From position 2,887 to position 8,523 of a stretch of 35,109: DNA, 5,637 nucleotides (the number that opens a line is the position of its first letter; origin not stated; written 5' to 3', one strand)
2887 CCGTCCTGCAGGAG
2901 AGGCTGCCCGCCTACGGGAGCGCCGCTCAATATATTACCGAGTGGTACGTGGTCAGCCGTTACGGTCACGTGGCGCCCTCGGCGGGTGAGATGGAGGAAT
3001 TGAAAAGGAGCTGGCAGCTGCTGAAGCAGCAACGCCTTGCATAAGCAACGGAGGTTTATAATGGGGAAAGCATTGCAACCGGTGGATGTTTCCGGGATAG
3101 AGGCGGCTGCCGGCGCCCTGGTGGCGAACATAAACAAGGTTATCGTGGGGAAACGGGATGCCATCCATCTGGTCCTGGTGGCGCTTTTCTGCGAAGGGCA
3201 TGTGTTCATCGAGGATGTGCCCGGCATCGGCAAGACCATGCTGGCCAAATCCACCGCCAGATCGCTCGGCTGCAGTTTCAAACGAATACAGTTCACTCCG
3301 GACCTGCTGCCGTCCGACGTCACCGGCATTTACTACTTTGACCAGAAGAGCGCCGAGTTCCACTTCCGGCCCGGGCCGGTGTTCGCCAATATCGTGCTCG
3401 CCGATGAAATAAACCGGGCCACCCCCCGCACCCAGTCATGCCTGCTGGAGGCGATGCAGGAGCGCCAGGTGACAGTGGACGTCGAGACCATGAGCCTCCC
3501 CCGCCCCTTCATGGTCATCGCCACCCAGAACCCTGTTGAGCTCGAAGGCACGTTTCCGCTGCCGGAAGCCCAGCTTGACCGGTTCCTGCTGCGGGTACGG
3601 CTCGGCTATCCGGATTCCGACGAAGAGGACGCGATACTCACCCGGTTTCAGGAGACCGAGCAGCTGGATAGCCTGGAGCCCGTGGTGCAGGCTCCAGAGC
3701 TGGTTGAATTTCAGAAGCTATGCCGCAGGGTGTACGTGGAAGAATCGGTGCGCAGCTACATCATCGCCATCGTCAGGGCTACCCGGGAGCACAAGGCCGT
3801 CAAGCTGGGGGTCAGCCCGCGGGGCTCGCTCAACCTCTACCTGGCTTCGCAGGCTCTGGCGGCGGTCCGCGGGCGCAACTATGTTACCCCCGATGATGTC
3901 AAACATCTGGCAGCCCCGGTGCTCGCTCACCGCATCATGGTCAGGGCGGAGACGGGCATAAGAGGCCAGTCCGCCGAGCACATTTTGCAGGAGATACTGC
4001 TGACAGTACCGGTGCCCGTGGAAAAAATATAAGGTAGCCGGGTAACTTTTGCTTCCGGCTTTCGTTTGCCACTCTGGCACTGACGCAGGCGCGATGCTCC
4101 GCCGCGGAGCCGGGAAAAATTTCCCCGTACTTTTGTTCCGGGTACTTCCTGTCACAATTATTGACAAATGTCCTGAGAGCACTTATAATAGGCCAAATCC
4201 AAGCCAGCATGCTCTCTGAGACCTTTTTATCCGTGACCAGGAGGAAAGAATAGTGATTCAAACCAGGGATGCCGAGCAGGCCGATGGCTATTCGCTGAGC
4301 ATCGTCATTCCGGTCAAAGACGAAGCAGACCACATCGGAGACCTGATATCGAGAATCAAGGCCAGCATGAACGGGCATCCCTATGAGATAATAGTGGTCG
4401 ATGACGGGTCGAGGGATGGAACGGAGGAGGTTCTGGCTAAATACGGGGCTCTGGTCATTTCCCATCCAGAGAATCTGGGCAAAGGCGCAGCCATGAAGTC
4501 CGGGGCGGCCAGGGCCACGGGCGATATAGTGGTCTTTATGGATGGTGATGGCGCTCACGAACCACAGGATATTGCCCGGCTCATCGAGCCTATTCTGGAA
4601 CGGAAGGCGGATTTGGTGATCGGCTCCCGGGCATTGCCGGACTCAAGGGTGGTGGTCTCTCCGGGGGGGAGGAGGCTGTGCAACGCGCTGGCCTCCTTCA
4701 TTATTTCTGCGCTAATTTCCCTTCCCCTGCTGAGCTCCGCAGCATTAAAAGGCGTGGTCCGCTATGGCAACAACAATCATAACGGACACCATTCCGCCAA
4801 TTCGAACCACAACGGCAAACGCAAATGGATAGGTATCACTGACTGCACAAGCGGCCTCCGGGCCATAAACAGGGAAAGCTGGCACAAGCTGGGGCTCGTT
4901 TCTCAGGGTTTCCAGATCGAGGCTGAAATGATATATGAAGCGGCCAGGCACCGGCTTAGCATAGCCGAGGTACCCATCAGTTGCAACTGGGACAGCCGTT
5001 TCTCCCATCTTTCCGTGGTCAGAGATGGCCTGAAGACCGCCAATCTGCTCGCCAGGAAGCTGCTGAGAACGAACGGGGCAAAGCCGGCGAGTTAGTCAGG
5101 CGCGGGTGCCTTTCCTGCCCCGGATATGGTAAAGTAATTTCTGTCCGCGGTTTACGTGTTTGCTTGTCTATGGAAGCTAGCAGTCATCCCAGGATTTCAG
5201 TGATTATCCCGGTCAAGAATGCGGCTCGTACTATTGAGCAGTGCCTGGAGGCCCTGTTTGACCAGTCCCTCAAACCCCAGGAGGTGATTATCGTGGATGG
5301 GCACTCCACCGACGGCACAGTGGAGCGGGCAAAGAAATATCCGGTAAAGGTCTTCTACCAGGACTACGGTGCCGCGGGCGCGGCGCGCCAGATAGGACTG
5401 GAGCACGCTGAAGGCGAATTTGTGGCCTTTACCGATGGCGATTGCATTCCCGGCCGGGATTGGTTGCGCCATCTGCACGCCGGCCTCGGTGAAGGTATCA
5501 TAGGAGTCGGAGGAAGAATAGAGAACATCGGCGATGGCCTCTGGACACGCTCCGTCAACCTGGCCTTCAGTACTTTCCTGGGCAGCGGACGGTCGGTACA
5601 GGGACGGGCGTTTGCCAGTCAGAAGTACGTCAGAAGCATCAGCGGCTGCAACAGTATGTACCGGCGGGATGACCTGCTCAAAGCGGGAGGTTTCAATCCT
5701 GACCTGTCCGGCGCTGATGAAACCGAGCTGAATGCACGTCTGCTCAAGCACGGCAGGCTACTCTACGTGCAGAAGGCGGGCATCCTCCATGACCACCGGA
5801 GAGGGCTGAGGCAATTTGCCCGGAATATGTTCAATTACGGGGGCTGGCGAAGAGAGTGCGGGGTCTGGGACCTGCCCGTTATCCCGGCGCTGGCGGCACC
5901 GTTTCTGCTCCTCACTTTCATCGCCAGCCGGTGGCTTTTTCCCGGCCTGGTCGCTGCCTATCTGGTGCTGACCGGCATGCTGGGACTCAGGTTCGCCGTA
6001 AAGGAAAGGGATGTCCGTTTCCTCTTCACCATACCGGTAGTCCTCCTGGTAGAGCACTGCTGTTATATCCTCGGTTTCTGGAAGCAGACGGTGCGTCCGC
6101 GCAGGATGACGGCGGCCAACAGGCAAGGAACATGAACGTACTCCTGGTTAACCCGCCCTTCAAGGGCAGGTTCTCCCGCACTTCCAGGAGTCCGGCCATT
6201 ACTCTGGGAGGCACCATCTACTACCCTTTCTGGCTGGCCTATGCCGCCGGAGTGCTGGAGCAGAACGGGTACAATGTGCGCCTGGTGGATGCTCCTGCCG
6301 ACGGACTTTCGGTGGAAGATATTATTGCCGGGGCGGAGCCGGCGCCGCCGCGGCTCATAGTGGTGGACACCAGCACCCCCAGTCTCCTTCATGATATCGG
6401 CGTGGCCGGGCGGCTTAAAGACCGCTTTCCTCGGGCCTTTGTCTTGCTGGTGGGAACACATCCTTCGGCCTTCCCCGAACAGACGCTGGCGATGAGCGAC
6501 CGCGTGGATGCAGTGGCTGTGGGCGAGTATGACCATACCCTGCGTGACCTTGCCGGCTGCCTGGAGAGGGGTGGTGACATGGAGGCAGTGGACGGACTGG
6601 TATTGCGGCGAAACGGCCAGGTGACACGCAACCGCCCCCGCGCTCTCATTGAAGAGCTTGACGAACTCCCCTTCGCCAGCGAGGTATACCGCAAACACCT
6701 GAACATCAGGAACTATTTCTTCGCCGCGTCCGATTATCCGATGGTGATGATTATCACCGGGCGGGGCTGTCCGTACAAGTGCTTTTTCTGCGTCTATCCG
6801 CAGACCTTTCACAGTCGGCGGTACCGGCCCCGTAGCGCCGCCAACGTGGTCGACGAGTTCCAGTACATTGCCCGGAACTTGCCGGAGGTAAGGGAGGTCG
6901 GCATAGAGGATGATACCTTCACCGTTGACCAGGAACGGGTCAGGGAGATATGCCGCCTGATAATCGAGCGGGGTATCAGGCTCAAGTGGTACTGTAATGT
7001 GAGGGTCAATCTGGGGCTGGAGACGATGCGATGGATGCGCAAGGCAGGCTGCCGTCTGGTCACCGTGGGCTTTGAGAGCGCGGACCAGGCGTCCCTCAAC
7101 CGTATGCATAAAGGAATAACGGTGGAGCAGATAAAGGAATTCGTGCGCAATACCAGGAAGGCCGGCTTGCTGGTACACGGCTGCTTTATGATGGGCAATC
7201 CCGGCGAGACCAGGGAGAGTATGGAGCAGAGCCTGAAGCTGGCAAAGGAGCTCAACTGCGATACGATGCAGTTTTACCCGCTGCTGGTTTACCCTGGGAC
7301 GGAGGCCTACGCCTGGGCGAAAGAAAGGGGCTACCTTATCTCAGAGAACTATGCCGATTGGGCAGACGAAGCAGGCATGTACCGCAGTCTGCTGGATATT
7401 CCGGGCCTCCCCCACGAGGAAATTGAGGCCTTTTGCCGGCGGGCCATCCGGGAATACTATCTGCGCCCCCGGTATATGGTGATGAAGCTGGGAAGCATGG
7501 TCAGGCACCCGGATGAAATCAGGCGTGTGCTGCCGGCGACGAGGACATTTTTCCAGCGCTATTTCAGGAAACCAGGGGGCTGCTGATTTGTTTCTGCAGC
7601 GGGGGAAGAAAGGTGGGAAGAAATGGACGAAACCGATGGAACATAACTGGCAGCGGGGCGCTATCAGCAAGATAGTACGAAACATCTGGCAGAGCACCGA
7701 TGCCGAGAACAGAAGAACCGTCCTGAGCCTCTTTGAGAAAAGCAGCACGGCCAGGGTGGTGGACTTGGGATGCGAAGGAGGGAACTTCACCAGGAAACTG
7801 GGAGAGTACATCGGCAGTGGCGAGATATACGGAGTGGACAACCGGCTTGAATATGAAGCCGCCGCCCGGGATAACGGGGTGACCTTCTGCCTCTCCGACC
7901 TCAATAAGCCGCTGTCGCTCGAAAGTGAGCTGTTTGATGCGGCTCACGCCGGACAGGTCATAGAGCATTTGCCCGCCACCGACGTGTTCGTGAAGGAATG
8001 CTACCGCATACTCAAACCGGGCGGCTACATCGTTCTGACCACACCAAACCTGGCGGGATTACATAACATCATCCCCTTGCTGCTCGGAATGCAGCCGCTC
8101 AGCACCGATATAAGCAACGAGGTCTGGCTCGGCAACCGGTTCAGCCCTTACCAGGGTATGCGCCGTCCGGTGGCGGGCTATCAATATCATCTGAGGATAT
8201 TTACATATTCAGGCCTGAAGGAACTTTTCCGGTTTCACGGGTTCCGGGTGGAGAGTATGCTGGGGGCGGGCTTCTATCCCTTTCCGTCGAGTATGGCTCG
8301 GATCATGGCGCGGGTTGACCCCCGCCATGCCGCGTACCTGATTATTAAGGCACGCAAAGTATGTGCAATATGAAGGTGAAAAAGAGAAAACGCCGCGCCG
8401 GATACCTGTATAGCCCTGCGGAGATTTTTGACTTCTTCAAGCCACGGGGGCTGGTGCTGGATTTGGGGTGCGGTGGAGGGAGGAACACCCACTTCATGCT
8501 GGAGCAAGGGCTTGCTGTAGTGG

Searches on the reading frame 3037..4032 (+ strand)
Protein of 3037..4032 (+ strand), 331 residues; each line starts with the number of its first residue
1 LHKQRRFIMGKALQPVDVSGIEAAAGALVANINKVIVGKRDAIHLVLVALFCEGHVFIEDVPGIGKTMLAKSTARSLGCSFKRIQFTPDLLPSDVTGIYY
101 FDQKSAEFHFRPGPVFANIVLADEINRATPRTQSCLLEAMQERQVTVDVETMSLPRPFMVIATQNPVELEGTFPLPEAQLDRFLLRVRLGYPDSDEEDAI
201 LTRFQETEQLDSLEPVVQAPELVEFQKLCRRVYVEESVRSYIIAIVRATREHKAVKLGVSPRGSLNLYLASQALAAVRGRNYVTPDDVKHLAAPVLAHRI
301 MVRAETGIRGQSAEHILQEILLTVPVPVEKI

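Call 16: search_protein_families(library=pfam, proteins=[window:3037-4032:+], max_evalue=0.001)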
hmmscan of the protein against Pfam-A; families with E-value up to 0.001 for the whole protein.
window:3037-4032:+ (331 aa): 6 families
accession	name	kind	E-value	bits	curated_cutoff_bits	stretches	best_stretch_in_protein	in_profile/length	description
PF07726.17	AAA_3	-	1.7e-64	216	27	1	55-185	1-131/131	ATPase family associated with various cellular activities (AAA)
PF17863.7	AAA_lid_2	-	1.4e-24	86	22.7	1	247-320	1-74/74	AAA lid domain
PF07728.20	AAA_5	-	5.6e-14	52.8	22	1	61-183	7-139/139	AAA domain (dynein-related subfamily)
PF20030.5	bpMoxR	-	4.2e-10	39.5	27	1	29-211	7-188/205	MoxR domain in the MoxR-vWA-beta-propeller ternary systems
PF00004.35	AAA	-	6.2e-06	27.1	21.2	1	62-168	7-113/131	ATPase family associated with various cellular activities (AAA)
PF01078.27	Mg_chelatase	-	0.00036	20.4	20.3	0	36-73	5-42/207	Magnesium chelatase, subunit ChlI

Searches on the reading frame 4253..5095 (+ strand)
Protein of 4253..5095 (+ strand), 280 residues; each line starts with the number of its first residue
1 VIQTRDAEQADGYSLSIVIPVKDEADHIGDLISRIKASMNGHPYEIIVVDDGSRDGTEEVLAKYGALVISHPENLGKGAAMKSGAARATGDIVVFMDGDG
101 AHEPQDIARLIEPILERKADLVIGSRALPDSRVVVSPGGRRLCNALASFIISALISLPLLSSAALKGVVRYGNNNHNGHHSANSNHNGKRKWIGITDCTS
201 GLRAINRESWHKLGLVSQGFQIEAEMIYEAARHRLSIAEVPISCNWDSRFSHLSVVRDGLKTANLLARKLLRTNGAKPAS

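Call 5: search_protein_families(library=ncbifam, proteins=[window:4253-5095:+], max_evalue=0.01)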
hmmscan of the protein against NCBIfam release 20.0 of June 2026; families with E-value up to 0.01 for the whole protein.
window:4253-5095:+ (280 aa): 20 families
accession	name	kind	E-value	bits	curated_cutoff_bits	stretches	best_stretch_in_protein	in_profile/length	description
TIGR04182.1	glyco_TIGR04182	equivalog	6e-34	117.8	325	2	16-128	3-111/293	S-layer glycoprotein N-glycosyltransferase AglJ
NF058614.1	PPMAGASynPpgS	equivalog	2.1e-27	96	370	2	17-142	4-130/226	polyprenyl-phospho-N-acetylgalactosaminyl synthase PpgS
NF010496.0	PRK13915.1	equivalog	1.9e-19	69.9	262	1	11-148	29-179/307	glucosyl-3-phosphoglycerate synthase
TIGR04283.1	glyco_like_mftF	equivalog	1.2e-18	67.5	182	1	15-118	1-100/221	TIGR04283 family arsenosugar biosynthesis glycosyltransferase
NF041875.1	EPS_EpsD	equivalog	4.7e-16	59.1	370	1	15-133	1-122/325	exopolysaccharide biosynthesis glycosyltransferase EpsD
TIGR03965.1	mycofact_glyco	equivalog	9.8e-16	57.7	280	1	10-114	71-179/467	mycofactocin biosynthesis glycosyltransferase MftF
TIGR03937.1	PgaC_IcaA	equivalog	1.2e-13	50.8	422.3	1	7-116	39-152/407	poly-beta-1,6-N-acetyl-D-glucosamine synthase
NF007986.1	PRK10714.1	equivalog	2.8e-13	49.5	529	1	15-122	8-122/316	undecaprenyl-phosphate 4-deoxy-4-formamido-L-arabinose transferase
NF047588.1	GlcsyltransPgfSStrep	equivalog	1.2e-12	47.7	500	1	15-126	3-121/308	glycosyltransferase PgfS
NF041391.1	DPhHxTase_Halo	equivalog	3.6e-11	42.5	375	1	23-153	5-129/213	dolichyl-phosphate hexose transferase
NF007482.0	PRK10073.1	equivalog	1.9e-10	40.3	423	1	14-120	7-116/334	glycosyltransferase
TIGR03469.1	HpnB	hypoth_equivalog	5.5e-09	35.5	379.25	1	14-122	45-168/386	hopene-associated glycosyltransferase HpnB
NF041394.1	GtaseAglG_Halo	equivalog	8e-08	31.9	440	1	24-128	14-120/304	glucosyl-dolichyl phosphate glucuronosyltransferase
NF047683.1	TeichurnBiosyTuaG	equivalog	8.8e-07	28.8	400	1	15-117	8-114/252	teichuronic acid biosynthesis protein TuaG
NF038302.1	EPS_HpsE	equivalog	1.3e-05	24.3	300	1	14-109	2-106/307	hormogonium polysaccharide biosynthesis glycosyltransferase HpsE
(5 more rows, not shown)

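Call 16: search_protein_families(library=pfam, proteins=[window:4253-5095:+], max_evalue=0.001)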
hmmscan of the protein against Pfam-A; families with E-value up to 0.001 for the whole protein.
window:4253-5095:+ (280 aa): 3 families
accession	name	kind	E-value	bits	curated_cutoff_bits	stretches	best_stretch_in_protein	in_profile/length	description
PF00535.33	Glycos_transf_2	-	5.3e-32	111.5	23.3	1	16-129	1-118/168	Glycosyl transferase family 2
PF13641.12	Glyco_tranf_2_3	-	6.8e-08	33.2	27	1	15-122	3-119/230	Glycosyltransferase like family 2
PF10111.15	Glyco_tranf_2_2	-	1e-06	28.9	27.3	1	16-110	1-102/276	Glycosyltransferase like family 2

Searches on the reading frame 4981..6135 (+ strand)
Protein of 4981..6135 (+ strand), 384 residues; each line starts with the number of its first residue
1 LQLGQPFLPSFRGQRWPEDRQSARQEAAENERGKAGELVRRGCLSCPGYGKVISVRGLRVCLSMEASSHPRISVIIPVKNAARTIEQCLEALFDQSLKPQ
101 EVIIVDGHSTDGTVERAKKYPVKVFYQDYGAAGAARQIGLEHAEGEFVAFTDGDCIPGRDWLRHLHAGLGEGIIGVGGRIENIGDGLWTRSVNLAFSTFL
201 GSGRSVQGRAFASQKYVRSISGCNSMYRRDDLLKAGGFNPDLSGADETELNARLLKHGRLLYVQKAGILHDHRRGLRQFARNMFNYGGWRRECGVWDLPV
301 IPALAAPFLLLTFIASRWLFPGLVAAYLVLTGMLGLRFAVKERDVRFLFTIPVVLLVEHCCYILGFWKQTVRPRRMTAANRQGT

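Call 16: search_protein_families(library=pfam, proteins=[window:4981-6135:+], max_evalue=0.001)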
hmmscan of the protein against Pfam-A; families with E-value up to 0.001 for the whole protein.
window:4981-6135:+ (384 aa): 3 families
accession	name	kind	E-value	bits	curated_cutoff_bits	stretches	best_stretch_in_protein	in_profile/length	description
PF00535.33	Glycos_transf_2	-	5.2e-28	98.5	23.3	1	73-232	1-164/168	Glycosyl transferase family 2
PF10111.15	Glyco_tranf_2_2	-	3.4e-12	46.9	27.3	1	73-162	1-99/276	Glycosyltransferase like family 2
PF13641.12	Glyco_tranf_2_3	-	2.8e-08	34.5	27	1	70-283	1-224/230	Glycosyltransferase like family 2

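Call 84: search_protein_families(library=ncbifam, proteins=[window:5170-6135:+], max_evalue=0.001)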
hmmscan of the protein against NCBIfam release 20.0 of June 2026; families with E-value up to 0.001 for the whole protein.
window:5170-6135:+ (321 aa): 17 families
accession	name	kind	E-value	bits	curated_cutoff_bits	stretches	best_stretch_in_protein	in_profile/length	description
TIGR03965.1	mycofact_glyco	equivalog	7.5e-35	120.7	280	1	4-224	71-297/467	mycofactocin biosynthesis glycosyltransferase MftF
NF041875.1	EPS_EpsD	equivalog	8.4e-25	87.8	370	1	9-224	1-224/325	exopolysaccharide biosynthesis glycosyltransferase EpsD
NF007482.0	PRK10073.1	equivalog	8.7e-18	64.4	423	1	4-91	3-95/334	glycosyltransferase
TIGR04283.1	glyco_like_mftF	equivalog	1.4e-17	64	182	1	9-211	1-188/221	TIGR04283 family arsenosugar biosynthesis glycosyltransferase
NF047683.1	TeichurnBiosyTuaG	equivalog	2.3e-14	53.7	400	1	5-92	4-97/252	teichuronic acid biosynthesis protein TuaG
TIGR04182.1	glyco_TIGR04182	equivalog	5.1e-11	42.5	325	1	9-127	2-120/293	S-layer glycoprotein N-glycosyltransferase AglJ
NF041394.1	GtaseAglG_Halo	equivalog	7e-11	41.9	440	1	10-207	4-215/304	glucosyl-dolichyl phosphate glucuronosyltransferase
NF038302.1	EPS_HpsE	equivalog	4.2e-10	39.1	300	1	9-101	3-106/307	hormogonium polysaccharide biosynthesis glycosyltransferase HpsE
NF053739.1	GlytfEpsEBac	equivalog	6.9e-10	38.3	450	1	7-93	1-94/265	glycosyltransferase EpsE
NF010496.0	PRK13915.1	equivalog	8.3e-09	34.9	262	1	3-92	27-127/307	glucosyl-3-phosphoglycerate synthase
TIGR03469.1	HpnB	hypoth_equivalog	9.7e-09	34.7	379.25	1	4-60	41-98/386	hopene-associated glycosyltransferase HpnB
NF045692.1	OglycostaseCruG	equivalog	1.3e-08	34.2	600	1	8-57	42-91/386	2'-O-glycosyltransferase CruG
TIGR03937.1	PgaC_IcaA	equivalog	1.4e-08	34.1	422.3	1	3-179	41-222/407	poly-beta-1,6-N-acetyl-D-glucosamine synthase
TIGR03111.1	glyc2_xrt_Gpos1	hypoth_equivalog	1e-07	31.1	363.95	1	4-183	46-241/439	TIGR03111 family XrtG-associated glycosyltransferase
NF050050.1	ProtGlycPglI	equivalog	5.9e-07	29.1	500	1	7-92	2-94/306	GalNAc(5)-diNAcBac-PP-undecaprenol beta-1,3-glucosyltransferase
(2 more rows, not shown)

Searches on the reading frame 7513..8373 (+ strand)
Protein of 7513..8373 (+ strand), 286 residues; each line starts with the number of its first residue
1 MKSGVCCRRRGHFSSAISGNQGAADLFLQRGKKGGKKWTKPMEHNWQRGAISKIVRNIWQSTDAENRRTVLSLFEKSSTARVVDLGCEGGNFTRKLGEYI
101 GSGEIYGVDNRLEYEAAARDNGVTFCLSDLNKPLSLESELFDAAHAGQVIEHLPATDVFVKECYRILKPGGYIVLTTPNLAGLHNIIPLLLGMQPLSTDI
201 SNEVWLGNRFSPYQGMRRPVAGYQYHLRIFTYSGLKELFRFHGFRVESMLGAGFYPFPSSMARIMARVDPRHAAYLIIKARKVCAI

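Call 16: search_protein_families(library=pfam, proteins=[window:7513-8373:+], max_evalue=0.001)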
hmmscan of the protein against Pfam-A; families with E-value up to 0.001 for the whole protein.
window:7513-8373:+ (286 aa): 6 families
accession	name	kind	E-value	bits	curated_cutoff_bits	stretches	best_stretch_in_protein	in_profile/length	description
PF13489.12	Methyltransf_23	-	2.1e-15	57.3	27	1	64-248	7-163/164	Methyltransferase domain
PF08241.18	Methyltransf_11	-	9.1e-15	55.5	21.2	1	83-175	1-95/95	Methyltransferase domain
PF13649.12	Methyltransf_25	-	3e-12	47.5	27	1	82-171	1-97/97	Methyltransferase domain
PF13847.12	Methyltransf_31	-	5.7e-12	46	27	1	77-179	2-113/145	Methyltransferase domain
PF08242.18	Methyltransf_12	-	1.8e-09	38.7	30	1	83-173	1-98/98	Methyltransferase domain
PF01728.25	FtsJ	-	0.00061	20.2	24.1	1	75-133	20-78/181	FtsJ-like methyltransferase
